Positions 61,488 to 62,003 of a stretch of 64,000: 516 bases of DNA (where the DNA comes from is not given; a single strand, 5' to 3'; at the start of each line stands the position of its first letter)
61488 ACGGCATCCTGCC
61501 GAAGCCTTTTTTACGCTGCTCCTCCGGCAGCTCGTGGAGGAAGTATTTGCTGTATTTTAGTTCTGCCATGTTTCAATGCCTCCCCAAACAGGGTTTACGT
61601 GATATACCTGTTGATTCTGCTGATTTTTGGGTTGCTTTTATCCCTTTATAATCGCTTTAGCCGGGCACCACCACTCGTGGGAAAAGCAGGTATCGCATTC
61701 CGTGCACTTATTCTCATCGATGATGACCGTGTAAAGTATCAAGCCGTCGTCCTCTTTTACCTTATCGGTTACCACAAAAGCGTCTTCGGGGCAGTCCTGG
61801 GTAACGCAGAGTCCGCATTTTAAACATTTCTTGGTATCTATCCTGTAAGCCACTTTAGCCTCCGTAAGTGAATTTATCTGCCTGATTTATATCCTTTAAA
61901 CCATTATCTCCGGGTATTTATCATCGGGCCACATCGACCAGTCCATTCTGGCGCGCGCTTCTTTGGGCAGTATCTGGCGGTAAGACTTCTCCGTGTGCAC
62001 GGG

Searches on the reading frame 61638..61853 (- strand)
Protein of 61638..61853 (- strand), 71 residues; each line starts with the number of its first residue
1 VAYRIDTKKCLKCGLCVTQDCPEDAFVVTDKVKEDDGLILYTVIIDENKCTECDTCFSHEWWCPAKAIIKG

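Call 77: search_protein_families(library=pfam, proteins=[window:61638-61853:-], max_evalue=0.01)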
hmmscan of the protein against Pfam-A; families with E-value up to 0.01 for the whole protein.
window:61638-61853:- (71 aa): 9 families
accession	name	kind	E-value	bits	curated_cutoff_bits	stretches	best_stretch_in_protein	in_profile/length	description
PF13237.11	Fer4_10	-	1.8e-08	34.6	25.5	2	3-27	2-22/53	4Fe-4S dicluster domain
PF12837.12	Fer4_6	-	2.3e-08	34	25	2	4-26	3-24/24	4Fe-4S binding domain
PF12797.12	Fer4_2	-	2.4e-06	27.6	24.5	1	4-22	4-21/22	4Fe-4S binding domain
PF12838.12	Fer4_7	-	3.6e-06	27.8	27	1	9-59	1-47/52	4Fe-4S dicluster domain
PF00037.32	Fer4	-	1.2e-05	25.4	21.1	1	4-18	2-16/24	4Fe-4S binding domain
PF14697.11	Fer4_21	-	4.2e-05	24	35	1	4-68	2-56/59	4Fe-4S dicluster domain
PF13187.11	Fer4_9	-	0.00012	22.5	27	1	9-68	1-52/52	4Fe-4S dicluster domain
PF13484.11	Fer4_16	-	0.0028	18.8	30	0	9-33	1-25/66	4Fe-4S double cluster binding domain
PF13534.11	Fer4_17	-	0.0048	17.8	22.2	0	7-24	43-59/61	4Fe-4S dicluster domain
